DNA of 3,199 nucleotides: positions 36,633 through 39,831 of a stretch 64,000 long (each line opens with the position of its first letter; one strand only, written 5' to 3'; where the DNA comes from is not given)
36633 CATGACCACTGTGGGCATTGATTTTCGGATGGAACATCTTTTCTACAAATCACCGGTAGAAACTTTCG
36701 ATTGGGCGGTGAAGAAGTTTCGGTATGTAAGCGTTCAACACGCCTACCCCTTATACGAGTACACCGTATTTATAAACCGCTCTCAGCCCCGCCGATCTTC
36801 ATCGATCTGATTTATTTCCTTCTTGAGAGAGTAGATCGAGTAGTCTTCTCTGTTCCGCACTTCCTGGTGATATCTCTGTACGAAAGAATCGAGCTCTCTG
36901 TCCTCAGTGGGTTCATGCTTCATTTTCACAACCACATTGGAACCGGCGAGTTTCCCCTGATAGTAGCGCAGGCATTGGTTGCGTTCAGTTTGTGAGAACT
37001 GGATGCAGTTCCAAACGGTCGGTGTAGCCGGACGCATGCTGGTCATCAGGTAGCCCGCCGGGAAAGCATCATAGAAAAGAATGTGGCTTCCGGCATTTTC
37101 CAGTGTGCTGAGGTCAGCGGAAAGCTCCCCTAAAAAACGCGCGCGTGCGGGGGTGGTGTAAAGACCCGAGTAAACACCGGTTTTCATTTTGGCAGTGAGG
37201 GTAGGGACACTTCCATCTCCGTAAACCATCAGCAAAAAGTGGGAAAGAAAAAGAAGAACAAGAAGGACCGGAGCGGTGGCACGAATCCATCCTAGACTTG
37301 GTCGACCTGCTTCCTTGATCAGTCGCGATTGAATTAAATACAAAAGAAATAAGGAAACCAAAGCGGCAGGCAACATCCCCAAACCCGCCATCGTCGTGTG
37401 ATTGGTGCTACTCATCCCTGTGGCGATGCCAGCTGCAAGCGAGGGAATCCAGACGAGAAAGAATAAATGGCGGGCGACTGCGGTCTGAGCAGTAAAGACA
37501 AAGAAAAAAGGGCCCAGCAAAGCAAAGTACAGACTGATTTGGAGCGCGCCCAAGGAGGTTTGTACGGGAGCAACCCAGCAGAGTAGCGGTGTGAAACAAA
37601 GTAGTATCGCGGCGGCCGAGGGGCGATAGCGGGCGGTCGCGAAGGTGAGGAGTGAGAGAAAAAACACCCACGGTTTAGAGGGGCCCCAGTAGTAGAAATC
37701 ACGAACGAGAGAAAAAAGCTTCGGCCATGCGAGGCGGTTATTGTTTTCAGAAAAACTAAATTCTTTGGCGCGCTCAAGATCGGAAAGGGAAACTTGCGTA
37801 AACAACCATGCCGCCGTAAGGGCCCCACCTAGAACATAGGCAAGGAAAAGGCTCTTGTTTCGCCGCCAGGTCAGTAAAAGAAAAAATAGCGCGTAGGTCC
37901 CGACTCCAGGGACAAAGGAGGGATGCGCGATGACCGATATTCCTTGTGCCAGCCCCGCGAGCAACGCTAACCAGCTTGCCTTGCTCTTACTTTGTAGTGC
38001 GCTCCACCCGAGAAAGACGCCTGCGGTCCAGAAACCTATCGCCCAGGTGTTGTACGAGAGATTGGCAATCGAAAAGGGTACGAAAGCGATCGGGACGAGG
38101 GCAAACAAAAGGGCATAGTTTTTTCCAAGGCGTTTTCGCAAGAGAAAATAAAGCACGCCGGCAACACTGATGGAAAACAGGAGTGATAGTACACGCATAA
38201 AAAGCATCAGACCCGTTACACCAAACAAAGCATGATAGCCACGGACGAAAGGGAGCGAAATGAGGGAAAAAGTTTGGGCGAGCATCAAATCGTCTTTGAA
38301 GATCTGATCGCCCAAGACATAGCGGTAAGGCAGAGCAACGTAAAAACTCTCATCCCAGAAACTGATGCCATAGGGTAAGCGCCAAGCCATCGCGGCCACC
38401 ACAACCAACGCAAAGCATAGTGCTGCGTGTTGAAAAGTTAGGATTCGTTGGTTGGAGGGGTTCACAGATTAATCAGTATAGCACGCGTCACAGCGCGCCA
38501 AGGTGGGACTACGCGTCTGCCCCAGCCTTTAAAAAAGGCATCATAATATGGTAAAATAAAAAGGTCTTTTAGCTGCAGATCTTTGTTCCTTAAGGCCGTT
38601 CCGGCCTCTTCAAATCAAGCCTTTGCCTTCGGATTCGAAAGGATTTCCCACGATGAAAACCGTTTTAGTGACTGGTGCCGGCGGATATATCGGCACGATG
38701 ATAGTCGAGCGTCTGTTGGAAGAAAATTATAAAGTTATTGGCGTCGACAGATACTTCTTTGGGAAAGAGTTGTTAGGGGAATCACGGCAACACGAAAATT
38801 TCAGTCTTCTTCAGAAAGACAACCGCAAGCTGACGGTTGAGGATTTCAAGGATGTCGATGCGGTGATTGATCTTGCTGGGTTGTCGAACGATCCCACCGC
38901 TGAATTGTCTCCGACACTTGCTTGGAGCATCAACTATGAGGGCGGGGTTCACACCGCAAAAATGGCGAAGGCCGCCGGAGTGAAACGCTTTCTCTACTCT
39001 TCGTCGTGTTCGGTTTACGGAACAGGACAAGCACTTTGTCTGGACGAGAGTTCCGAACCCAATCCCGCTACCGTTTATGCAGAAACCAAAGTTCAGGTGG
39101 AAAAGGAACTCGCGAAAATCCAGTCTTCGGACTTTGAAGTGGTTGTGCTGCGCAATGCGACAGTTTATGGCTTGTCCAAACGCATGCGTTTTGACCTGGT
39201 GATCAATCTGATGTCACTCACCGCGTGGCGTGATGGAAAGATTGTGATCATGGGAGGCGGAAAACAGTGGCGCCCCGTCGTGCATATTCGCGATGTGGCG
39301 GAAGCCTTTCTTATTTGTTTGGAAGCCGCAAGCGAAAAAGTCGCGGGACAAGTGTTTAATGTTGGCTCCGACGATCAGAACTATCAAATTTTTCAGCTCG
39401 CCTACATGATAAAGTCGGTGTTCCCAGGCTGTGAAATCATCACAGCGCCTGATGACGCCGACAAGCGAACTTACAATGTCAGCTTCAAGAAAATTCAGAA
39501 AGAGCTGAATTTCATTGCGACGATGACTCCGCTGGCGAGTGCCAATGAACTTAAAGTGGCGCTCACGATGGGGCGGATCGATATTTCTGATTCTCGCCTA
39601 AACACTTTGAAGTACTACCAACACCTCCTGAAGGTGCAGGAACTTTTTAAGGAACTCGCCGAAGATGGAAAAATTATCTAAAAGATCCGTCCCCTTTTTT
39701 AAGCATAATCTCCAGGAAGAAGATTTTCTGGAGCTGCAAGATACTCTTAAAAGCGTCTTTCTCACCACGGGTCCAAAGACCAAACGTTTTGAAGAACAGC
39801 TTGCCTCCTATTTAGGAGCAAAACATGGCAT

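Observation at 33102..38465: Polyprenyl-phosphate sugar transfer module: GT2 (ArnC/DPM1-like) + GT-C (ArnT/PMT-like) with formyltransferase, WbqC and methyltransferase. A candidate lipid A or envelope glycan decoration system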

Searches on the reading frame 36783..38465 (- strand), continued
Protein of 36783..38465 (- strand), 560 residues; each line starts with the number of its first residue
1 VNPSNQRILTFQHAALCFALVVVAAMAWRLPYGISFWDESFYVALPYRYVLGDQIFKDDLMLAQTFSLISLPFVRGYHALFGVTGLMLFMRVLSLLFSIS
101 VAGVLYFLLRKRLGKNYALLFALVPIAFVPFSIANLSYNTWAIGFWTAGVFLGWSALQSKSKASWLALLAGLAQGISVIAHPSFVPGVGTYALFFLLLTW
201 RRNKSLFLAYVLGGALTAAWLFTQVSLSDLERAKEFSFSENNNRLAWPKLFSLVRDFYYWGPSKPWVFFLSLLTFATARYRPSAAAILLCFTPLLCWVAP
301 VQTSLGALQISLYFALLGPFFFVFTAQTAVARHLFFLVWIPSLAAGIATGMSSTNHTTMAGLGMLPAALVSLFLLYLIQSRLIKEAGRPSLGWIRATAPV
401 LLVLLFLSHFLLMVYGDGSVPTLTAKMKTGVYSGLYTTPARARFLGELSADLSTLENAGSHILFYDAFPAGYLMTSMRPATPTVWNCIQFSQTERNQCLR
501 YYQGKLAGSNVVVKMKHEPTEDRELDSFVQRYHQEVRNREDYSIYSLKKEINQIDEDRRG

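Call 51: search_protein_representatives(alignment_id=A1)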
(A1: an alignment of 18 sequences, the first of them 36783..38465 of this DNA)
Query: 18 sequences, 564 profile positions. Proteins with E-value up to 0.001 (for the whole library): 4961; up to 1e-10: 3795; up to 1e-30: 1963. The best 150 are listed.
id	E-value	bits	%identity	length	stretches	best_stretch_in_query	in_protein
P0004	2.0e-193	660.7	-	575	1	5-562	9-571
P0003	1.5e-189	647.9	-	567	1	3-562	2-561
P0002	3.5e-187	640.1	-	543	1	11-561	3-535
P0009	4.9e-181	619.8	-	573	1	5-559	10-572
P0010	5.4e-176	603.2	-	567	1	3-558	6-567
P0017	1.6e-167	575.2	-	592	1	4-561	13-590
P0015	1.7e-166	571.8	-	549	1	10-562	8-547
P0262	1.1e-162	559.3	-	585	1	5-562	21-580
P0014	9.7e-161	552.8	-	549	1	10-558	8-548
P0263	2.0e-159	548.4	-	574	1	13-558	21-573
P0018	2.1e-159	548.4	-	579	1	3-561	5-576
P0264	2.0e-156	538.6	-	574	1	14-547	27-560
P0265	8.1e-156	536.6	-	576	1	11-556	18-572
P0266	5.2e-154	530.6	-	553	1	18-557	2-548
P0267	1.6e-153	529.0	-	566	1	9-562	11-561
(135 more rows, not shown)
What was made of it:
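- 36783..38465 (-): GT-C-fold membrane glycosyltransferase of an uncurated family (560 aa). Proposed to transfer the sugar from the polyprenyl-phosphate carrier to a periplasmic acceptor. The family profile finds 1963 cluster representatives at E<=1e-30 (call 51).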

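Call 88: search_protein_families(library=pfam, proteins=[L032:2877-4040:+, L032:4001-5371:+, L032:5346-6347:-, L032:9856-11127:+, L014:5151-6998:+, L014:7384-8694:+, L014:8987-9943:+, L014:11574-12530:-, L014:12527-13705:-, L029:5737-6753:+], max_evalue=0.001)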
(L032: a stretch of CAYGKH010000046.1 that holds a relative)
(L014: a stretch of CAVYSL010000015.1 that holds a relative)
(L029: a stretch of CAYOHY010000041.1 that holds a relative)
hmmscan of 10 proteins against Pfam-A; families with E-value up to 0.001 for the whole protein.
L032:2877-4040:+ (387 aa): 6 families
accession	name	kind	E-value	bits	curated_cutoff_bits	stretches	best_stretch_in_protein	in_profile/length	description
PF16363.11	GDP_Man_Dehyd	-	1.6e-29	103.9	27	1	29-255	1-233/332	GDP-mannose 4,6 dehydratase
PF01370.27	Epimerase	-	8.6e-26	91.2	20.9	1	28-265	1-231/240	NAD dependent epimerase/dehydratase family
PF02719.21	Polysacc_synt_2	-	2.3e-11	43.8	20.2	1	77-244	57-202/293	Polysaccharide biosynthesis protein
PF01073.25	3Beta_HSD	-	3.5e-05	23.4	22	1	30-157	2-125/280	3-beta hydroxysteroid dehydrogenase/isomerase family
PF07993.18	NAD_binding_4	-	0.00012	21.8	20.1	1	96-190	87-193/258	Male sterility protein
PF04321.23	RmlD_sub_bind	-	0.00059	19.4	27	1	28-185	3-136/287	RmlD substrate binding domain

L032:4001-5371:+ (456 aa): 3 families
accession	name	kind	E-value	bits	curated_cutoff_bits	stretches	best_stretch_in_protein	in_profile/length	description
PF01041.23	DegT_DnrJ_EryC1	-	2.1e-91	307.3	19.8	1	62-449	7-359/360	DegT/DnrJ/EryC1/StrS aminotransferase family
PF01212.27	Beta_elim_lyase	-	0.00018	21.3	27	1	79-208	33-169/288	Beta-eliminating lyase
PF00266.25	Aminotran_5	-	0.00034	20.1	21.5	1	81-214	46-182/371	Aminotransferase class-V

L032:5346-6347:- (333 aa): 1 family
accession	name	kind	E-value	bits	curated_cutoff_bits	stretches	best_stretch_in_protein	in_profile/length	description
PF00535.33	Glycos_transf_2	-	1.1e-25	90.9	23.3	1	14-176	1-166/168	Glycosyl transferase family 2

L032:9856-11127:+ (423 aa): 5 families
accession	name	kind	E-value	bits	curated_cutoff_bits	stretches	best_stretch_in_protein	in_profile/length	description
PF13579.12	Glyco_trans_4_4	-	1.1e-11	45.8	29.7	1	62-218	10-155/158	Glycosyl transferase 4-like domain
PF13692.12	Glyco_trans_1_4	-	7.7e-11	42.9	27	1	237-380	3-142/142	Glycosyl transferases group 1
PF13439.12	Glyco_transf_4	-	2.7e-10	41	28.5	1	62-221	11-165/170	Glycosyltransferase Family 4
PF00534.26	Glycos_transf_1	-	3.5e-09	36.9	26.4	1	234-391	14-169/172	Glycosyl transferases group 1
PF13524.12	Glyco_trans_1_2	-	0.00017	22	25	1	296-408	34-143/144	Glycosyl transferase-like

L014:5151-6998:+ (615 aa): 12 families
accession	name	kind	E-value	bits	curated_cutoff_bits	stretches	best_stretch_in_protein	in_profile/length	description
PF01041.23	DegT_DnrJ_EryC1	-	3e-91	306.8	19.8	1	9-254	3-249/360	DegT/DnrJ/EryC1/StrS aminotransferase family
PF13649.12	Methyltransf_25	-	3.4e-17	63.3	27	1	411-503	2-97/97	Methyltransferase domain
PF08241.18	Methyltransf_11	-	1.9e-13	51.3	21.2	1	411-506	1-94/95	Methyltransferase domain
PF13489.12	Methyltransf_23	-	2.6e-11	43.9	27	1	396-589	10-162/164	Methyltransferase domain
PF08242.18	Methyltransf_12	-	6e-08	33.8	30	1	411-504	1-97/98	Methyltransferase domain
PF13847.12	Methyltransf_31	-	7.5e-08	32.6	27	1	407-507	4-109/145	Methyltransferase domain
PF01209.24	Ubie_methyltran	-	1.2e-06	28.5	20.1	1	403-498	44-142/233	ubiE/COQ5 methyltransferase family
PF00155.27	Aminotran_1_2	-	3.5e-06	26.9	19.7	1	33-153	42-185/361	Aminotransferase class I and II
PF01212.27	Beta_elim_lyase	-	0.00011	22.1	27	1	31-122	31-123/288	Beta-eliminating lyase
PF03848.20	TehB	-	0.00027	20.9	20.4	1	408-440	32-64/193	Tellurite resistance protein TehB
PF00266.25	Aminotran_5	-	0.00067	19.2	21.5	0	30-157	41-179/371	Aminotransferase class-V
PF01053.26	Cys_Met_Meta_PP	-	0.00068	18.7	27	1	36-151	56-171/381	Cys/Met metabolism PLP-dependent enzyme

L014:7384-8694:+ (436 aa): 0 families

L014:8987-9943:+ (318 aa): 0 families

L014:11574-12530:- (318 aa): 3 families
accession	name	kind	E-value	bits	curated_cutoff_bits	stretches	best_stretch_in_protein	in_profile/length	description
PF00535.33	Glycos_transf_2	-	9.7e-32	110.6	23.3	1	11-140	1-130/168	Glycosyl transferase family 2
PF13641.12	Glyco_tranf_2_3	-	1.7e-08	35.2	27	1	7-147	1-144/230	Glycosyltransferase like family 2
PF13506.12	Glyco_transf_21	-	2.9e-05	24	21.7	1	79-139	20-81/174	Glycosyl transferase family 21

L014:12527-13705:- (392 aa): 3 families
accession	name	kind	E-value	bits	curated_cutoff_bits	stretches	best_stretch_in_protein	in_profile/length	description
PF01041.23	DegT_DnrJ_EryC1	-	2.1e-94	317.2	19.8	1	18-376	6-359/360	DegT/DnrJ/EryC1/StrS aminotransferase family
PF00155.27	Aminotran_1_2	-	4.6e-07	29.8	19.7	1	53-160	66-187/361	Aminotransferase class I and II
PF01276.26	OKR_DC_1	-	0.00023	20.5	27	1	41-125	70-154/417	Orn/Lys/Arg decarboxylase, major domain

L029:5737-6753:+ (338 aa): 7 families
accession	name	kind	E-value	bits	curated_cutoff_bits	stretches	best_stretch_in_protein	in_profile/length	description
PF16363.11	GDP_Man_Dehyd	-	5e-69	233.7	27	1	9-306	1-332/332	GDP-mannose 4,6 dehydratase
PF01370.27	Epimerase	-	1e-58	199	20.9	1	8-243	1-240/240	NAD dependent epimerase/dehydratase family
PF01073.25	3Beta_HSD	-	7.2e-14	51.9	22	1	9-221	1-219/280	3-beta hydroxysteroid dehydrogenase/isomerase family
PF02719.21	Polysacc_synt_2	-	8e-13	48.6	20.2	1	8-262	1-248/293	Polysaccharide biosynthesis protein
PF04321.23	RmlD_sub_bind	-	7.6e-12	45.3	27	1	7-258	2-228/287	RmlD substrate binding domain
PF13460.12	NAD_binding_10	-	2.4e-10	41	27.2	1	12-137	1-108/184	NAD(P)H-binding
PF07993.18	NAD_binding_4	-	4.4e-05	23.2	20.1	1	68-183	80-209/258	Male sterility protein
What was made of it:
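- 36163..36810 (+): Class I SAM methyltransferase (215 aa), a recurrent neighbour of WbqC and the GT2. Proposed to methylate the sugar or its amine. A DegT-methyltransferase fusion exists in L014 (call 88).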

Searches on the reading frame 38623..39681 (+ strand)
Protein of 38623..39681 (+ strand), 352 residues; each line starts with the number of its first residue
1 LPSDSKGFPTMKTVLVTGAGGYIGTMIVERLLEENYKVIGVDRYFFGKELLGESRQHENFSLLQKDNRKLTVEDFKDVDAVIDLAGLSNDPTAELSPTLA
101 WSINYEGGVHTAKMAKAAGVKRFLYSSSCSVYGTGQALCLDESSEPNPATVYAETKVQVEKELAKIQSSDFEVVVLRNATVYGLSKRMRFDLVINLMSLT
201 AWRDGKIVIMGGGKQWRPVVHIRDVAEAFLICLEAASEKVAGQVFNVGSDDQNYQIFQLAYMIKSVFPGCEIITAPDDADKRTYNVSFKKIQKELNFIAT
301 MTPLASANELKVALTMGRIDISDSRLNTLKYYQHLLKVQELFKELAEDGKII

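Call 3: search_protein_families(library=pfam, proteins=[window:38623-39681:+], max_evalue=0.01)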
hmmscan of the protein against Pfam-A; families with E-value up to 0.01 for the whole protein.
window:38623-39681:+ (352 aa): 9 families
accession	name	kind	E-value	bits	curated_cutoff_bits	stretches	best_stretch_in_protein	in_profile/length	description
PF01370.27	Epimerase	-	1.9e-44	152.3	20.9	1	14-248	1-240/240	NAD dependent epimerase/dehydratase family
PF16363.11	GDP_Man_Dehyd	-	8e-20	72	27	1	15-247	1-255/332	GDP-mannose 4,6 dehydratase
PF04321.23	RmlD_sub_bind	-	3.1e-17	63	27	1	13-251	2-216/287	RmlD substrate binding domain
PF01073.25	3Beta_HSD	-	3.5e-16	59.5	22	1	15-263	1-264/280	3-beta hydroxysteroid dehydrogenase/isomerase family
PF05368.20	NmrA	-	2.5e-09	37.6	27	1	12-166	3-137/298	NmrA-like family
PF13460.12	NAD_binding_10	-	8.5e-09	36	27.2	1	18-179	1-144/184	NAD(P)H-binding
PF07993.18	NAD_binding_4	-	2.2e-07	30.7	20.1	1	58-186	73-212/258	Male sterility protein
PF02719.21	Polysacc_synt_2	-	1.2e-06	28.3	20.2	1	14-127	1-127/293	Polysaccharide biosynthesis protein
PF00106.31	adh_short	-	6.8e-05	22.9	26.6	1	12-87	1-87/195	short chain dehydrogenase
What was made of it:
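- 38623..39681 (+): Extended SDR sugar-nucleotide oxidoreductase (352 aa). Proposed C4-dehydrogenase that supplies a keto-sugar to DegT. PF01370, 152 bits (call 3).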

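Call 5: search_protein_families(library=ncbifam, proteins=[window:38623-39681:+], max_evalue=0.01)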
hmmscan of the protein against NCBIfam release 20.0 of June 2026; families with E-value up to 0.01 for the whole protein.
window:38623-39681:+ (352 aa): 45 families (the best 25 are shown)
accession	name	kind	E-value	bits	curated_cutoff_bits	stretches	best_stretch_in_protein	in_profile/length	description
TIGR01179.1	galE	equivalog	8.1e-30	103.8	262.3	1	14-304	2-314/332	UDP-glucose 4-epimerase GalE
TIGR04180.1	EDH_00030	hypoth_equivalog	1.7e-23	83.1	475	1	14-279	1-267/297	NAD-dependent 4,6-dehydratase LegB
TIGR02197.1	heptose_epim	equivalog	1.6e-20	73.6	274.6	1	14-255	1-250/316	ADP-glyceromanno-heptose 6-epimerase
NF011728.1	PRK15181.1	equivalog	5e-19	68.5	760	1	12-265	16-280/348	Vi polysaccharide biosynthesis UDP-N-acetylglucosaminuronic acid C-4 epimerase TviC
NF007956.0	PRK10675.1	subfamily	1.1e-16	60.9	394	1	13-300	2-315/338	UDP-glucose 4-epimerase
TIGR01214.1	rmlD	equivalog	2.4e-15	56.4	224.05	1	13-229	1-193/285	dTDP-4-dehydrorhamnose reductase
TIGR01181.1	dTDP_gluc_dehyt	equivalog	7.6e-15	54.8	365.1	1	14-301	2-298/321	dTDP-glucose 4,6-dehydratase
TIGR01777.1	yfcH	hypoth_equivalog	1.2e-13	51.3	207.35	1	14-246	1-221/292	TIGR01777 family oxidoreductase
NF008872.0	PRK11908.1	equivalog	6.1e-13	48.5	294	2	11-143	1-133/349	bifunctional UDP-4-keto-pentose/UDP-xylose synthase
NF005998.1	PRK08125.1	equivalog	8.4e-13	47.6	777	2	204-267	522-585/649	bifunctional UDP-4-amino-4-deoxy-L-arabinose formyltransferase/UDP-glucuronic acid oxidase ArnA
NF050030.1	thlkprotThyD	equivalog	3.5e-12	46.1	400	1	14-247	3-231/305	thylakoid membrane protein ThyD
NF042423.1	oxyalk_red_Shew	equivalog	4.8e-12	45.6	580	1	11-251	8-242/331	2-alkyl-3-oxoalkanoate reductase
TIGR03466.1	HpnA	hypoth_equivalog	7.9e-12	44.7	367.65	1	13-180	2-169/327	hopanoid-associated sugar epimerase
NF042422.1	oxyalk_red_OleD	equivalog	4.7e-10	39.3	580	1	14-244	3-228/329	2-alkyl-3-oxoalkanoate reductase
NF041293.1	G6PDh_Azf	equivalog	1.9e-09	37.3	400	1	12-133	3-120/252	NAD-dependent glucose-6-phosphate dehydrogenase Azf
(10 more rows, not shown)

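Call 33: search_solved_structures(query=window:38623-39681:+, max_evalue=1e-8)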
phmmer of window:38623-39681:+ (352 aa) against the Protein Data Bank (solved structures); distinct sequences matched with E-value up to 1e-8: 74 (the best 60 are shown).
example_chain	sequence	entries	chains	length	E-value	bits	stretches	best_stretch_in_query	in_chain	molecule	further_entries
6vo6_A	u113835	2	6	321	7e-35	123.8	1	12-292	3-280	Putative sugar-nucleotide epimerase/dehydratease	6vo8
8rdg_A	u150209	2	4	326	2.6e-21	79.2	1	14-251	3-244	SDR family NAD(P)-dependent oxidoreductase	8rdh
8rdi_A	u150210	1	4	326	9.4e-21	77.4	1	14-251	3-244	SDR family NAD(P)-dependent oxidoreductase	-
6dnt_A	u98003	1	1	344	3.8e-19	72.1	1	12-236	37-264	NAD-dependent epimerase/dehydratase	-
3ru7_A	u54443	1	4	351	2.4e-18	69.5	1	11-252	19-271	WbgU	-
3ruc_A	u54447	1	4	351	2.4e-18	69.5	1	11-252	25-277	WbgU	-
3ru9_A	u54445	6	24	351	2.4e-18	69.5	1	11-252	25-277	WbgU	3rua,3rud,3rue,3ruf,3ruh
3lu1_A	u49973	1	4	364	2.7e-18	69.3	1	11-252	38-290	WbgU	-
4lk3_A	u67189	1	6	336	4.5e-17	65.3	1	12-290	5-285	UDP-glucuronic acid decarboxylase 1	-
6kv9_A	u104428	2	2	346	8.5e-17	64.4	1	12-299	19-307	MoeE5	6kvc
2b69_A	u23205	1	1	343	8.6e-17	64.3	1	11-290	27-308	UDP-glucuronate decarboxylase 1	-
4gll_A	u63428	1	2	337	8.9e-17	64.3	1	12-290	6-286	UDP-glucuronic acid decarboxylase 1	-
4m55_A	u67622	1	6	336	1e-16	64.1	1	12-290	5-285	UDP-glucuronic acid decarboxylase 1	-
6wjb_A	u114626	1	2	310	7e-16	61.4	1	12-248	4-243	NAD-dependent epimerase/dehydratase family protein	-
8wov_B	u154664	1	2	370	7e-16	61.3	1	7-299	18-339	UDP-glucose 4-epimerase 2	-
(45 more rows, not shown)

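Call 72: search_solved_structures(query=window:38623-39681:+, max_evalue=1e-25, show_alignments=1)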
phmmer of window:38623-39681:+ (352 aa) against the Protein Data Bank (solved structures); distinct sequences matched with E-value up to 1e-25: 1.
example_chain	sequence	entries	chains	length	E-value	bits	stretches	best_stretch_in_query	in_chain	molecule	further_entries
6vo6_A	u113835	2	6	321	7e-35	123.8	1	12-292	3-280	Putative sugar-nucleotide epimerase/dehydratease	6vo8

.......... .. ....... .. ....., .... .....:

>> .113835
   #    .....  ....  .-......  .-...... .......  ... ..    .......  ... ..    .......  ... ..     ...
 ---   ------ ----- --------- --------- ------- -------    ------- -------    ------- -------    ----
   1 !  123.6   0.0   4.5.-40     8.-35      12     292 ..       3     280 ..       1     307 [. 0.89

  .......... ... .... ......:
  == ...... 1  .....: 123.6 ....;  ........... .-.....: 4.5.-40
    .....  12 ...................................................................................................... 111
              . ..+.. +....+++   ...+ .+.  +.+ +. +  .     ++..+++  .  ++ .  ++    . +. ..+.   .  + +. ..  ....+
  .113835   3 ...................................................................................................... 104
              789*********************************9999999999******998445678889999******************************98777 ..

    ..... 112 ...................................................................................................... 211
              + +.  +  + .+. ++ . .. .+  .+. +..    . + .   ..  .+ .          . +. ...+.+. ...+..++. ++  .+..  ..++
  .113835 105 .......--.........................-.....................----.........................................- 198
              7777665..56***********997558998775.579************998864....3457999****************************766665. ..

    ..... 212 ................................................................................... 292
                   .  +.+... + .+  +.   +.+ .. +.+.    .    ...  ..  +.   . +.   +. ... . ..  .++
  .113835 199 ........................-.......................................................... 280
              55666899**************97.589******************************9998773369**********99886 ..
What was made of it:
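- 38623..39681 (+): Best PDB hit is 6vo6 at 124 bits (calls 33, 72).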
